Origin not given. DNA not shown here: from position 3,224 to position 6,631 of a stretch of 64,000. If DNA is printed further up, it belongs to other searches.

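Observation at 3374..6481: HoxF fused to a GltD/NfnB-like NAD(P)H:FAD:[4Fe-4S] module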

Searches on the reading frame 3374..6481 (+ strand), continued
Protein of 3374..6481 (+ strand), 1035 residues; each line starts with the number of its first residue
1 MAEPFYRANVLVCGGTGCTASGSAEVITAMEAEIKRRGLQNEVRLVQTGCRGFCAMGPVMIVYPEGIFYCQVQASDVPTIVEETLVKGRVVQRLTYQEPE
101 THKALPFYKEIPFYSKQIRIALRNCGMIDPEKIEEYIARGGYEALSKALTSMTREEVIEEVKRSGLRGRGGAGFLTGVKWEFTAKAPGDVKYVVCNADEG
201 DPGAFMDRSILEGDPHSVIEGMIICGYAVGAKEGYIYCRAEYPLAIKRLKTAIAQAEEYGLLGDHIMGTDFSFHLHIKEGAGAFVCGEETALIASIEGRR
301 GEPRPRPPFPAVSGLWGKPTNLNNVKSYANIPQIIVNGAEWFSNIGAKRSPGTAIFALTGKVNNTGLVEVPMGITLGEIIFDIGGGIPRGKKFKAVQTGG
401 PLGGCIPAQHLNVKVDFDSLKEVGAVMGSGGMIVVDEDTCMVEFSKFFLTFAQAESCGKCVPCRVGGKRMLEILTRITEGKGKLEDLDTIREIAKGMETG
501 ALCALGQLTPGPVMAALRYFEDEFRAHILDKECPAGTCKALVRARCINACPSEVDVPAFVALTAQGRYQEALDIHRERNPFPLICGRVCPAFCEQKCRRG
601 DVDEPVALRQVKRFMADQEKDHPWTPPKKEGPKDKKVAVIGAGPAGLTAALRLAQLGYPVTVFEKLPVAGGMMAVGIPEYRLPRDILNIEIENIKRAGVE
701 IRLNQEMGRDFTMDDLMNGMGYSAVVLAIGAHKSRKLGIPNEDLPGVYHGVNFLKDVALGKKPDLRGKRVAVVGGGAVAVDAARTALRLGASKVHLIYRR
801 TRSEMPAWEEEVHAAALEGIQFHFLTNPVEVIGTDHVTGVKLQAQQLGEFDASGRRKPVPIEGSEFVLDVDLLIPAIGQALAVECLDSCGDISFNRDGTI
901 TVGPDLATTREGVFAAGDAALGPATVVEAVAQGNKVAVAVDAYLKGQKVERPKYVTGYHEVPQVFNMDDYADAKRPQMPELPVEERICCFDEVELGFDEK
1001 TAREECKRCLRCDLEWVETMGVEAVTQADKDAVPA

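Call 23: find_encoding_contigs(protein=P0042, flank=9000, max_places=2)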
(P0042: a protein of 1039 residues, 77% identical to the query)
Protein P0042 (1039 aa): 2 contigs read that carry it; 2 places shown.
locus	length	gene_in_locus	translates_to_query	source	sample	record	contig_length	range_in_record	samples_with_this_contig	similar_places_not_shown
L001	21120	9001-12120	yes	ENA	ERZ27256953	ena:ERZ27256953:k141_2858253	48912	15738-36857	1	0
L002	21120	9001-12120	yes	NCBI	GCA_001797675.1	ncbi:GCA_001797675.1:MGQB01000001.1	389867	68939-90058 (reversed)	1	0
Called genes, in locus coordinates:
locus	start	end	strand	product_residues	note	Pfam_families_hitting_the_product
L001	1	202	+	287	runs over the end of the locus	-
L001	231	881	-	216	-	PF00702:Hydrolase (weak), PF13419:HAD_2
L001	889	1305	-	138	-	PF12675:DUF3795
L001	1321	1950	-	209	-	PF04536:TPM_phosphatase (faint)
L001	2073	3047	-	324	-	PF04536:TPM_phosphatase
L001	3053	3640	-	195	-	PF04011:LemA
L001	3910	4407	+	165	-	PF01750:HycI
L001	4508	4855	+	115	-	PF07085:DRTGG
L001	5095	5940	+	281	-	PF00571:CBS, PF13581:HATPase_c_2, PF02518:HATPase_c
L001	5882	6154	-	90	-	-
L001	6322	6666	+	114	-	PF07085:DRTGG (weak)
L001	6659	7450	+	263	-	PF02811:PHP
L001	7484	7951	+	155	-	PF01257:2Fe-2S_thioredx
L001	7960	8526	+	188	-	PF02518:HATPase_c, PF13589:HATPase_c_3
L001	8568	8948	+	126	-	PF01257:2Fe-2S_thioredx (weak)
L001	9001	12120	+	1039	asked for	PF01257:2Fe-2S_thioredx (weak), PF01512:Complex1_51K, PF10589:NADH_4Fe-4S, PF14691:Fer4_20, PF00890:FAD_binding_2 (weak), PF01266:DAO (weak), PF07992:Pyr_redox_2, PF13450:NAD_binding_8, +7 more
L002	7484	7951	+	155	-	PF01257:2Fe-2S_thioredx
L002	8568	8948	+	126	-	PF01257:2Fe-2S_thioredx (weak)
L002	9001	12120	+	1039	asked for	PF01257:2Fe-2S_thioredx (weak), PF01512:Complex1_51K, PF10589:NADH_4Fe-4S, PF14691:Fer4_20, PF00890:FAD_binding_2 (weak), PF01266:DAO (weak), PF07992:Pyr_redox_2, PF13450:NAD_binding_8, +7 more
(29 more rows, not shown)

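Call 24: find_encoding_contigs(protein=P0112, flank=9000, max_places=2)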
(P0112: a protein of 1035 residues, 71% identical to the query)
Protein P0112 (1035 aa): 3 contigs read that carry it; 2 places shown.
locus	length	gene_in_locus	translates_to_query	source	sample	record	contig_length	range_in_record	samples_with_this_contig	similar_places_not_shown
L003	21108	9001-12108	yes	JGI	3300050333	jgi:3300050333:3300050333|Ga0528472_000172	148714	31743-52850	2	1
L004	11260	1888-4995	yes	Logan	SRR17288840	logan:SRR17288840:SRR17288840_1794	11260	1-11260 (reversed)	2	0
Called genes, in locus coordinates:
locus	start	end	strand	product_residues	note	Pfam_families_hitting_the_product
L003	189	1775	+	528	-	PF14488:DUF4434, PF00754:F5_F8_type_C (faint)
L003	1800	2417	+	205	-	-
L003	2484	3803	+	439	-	PF01547:SBP_bac_1, PF13416:SBP_bac_8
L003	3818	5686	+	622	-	PF14488:DUF4434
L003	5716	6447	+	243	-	PF08532:Glyco_hydro_42M (weak)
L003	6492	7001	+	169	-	PF07963:N_methyl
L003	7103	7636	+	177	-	PF07963:N_methyl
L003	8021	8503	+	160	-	PF01257:2Fe-2S_thioredx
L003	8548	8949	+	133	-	-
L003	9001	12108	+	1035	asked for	PF01257:2Fe-2S_thioredx (weak), PF01512:Complex1_51K, PF10531:SLBB (weak), PF10589:NADH_4Fe-4S, PF14691:Fer4_20, PF07992:Pyr_redox_2, PF13450:NAD_binding_8 (weak), PF13738:Pyr_redox_3, +3 more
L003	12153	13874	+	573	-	PF00111:Fer2, PF13510:Fer2_4, PF10588:NADH-G_4Fe-4S_3, PF14697:Fer4_21 (weak), PF22117:Fer4_Nqo3, PF12838:Fer4_7, PF04879:Molybdop_Fe4S4, PF00384:Molybdopterin, +4 more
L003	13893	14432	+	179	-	PF01058:Oxidored_q6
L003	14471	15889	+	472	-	PF27537:HoxH, PF00374:NiFeSe_Hases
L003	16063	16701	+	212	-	-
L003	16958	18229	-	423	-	PF05977:MFS_3, PF07690:MFS_1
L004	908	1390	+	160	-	PF01257:2Fe-2S_thioredx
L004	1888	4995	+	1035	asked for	PF01257:2Fe-2S_thioredx (weak), PF01512:Complex1_51K, PF10531:SLBB (weak), PF10589:NADH_4Fe-4S, PF14691:Fer4_20, PF07992:Pyr_redox_2, PF13450:NAD_binding_8 (weak), PF13738:Pyr_redox_3, +3 more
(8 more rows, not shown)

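Call 30: search_protein_representatives(protein=window:3374-6478:+)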
Query: 1035 residues. Proteins with E-value up to 0.001 (for the whole library): 51900; up to 1e-10: 28573; up to 1e-30: 9415. The best 150 are listed.
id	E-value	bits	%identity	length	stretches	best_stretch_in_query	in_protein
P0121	0.0e+00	1137.9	51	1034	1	6-1014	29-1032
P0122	3.9e-292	988.6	62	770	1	12-731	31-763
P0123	1.9e-254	863.9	74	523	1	514-1023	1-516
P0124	1.8e-252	857.3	44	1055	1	11-1015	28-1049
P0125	3.2e-243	826.6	48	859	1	10-833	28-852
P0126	6.4e-238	809.1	55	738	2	8-547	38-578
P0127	3.6e-228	776.8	59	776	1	5-559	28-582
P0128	9.0e-227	772.2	61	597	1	6-543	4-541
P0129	9.0e-223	759.0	42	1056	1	26-1015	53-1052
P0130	2.2e-218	744.4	54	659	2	206-743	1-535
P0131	9.0e-210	715.9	59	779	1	6-540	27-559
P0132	1.6e-200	685.3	39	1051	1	7-1014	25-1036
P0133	9.1e-200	682.8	51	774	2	8-547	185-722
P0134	1.7e-198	678.6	39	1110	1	12-1014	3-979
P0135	3.0e-198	677.8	57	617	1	16-543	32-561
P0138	5.7e-196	670.2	39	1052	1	5-1015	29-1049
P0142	1.0e-188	646.2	40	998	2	347-1013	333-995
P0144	4.2e-187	640.9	45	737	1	292-1015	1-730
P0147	1.8e-182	625.5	40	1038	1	131-1014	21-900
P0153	1.4e-174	599.5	45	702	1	322-1014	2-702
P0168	4.4e-159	548.1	38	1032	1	128-1014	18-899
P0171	1.0e-158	546.9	38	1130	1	113-1014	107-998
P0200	1.3e-146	506.8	48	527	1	490-1014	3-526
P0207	2.4e-142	492.7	48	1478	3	544-1014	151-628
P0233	1.0e-132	460.8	36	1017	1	136-1014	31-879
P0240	1.1e-130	454.0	48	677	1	542-1014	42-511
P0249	6.9e-129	448.1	48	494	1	545-1015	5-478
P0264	4.0e-126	439.0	43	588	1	439-1014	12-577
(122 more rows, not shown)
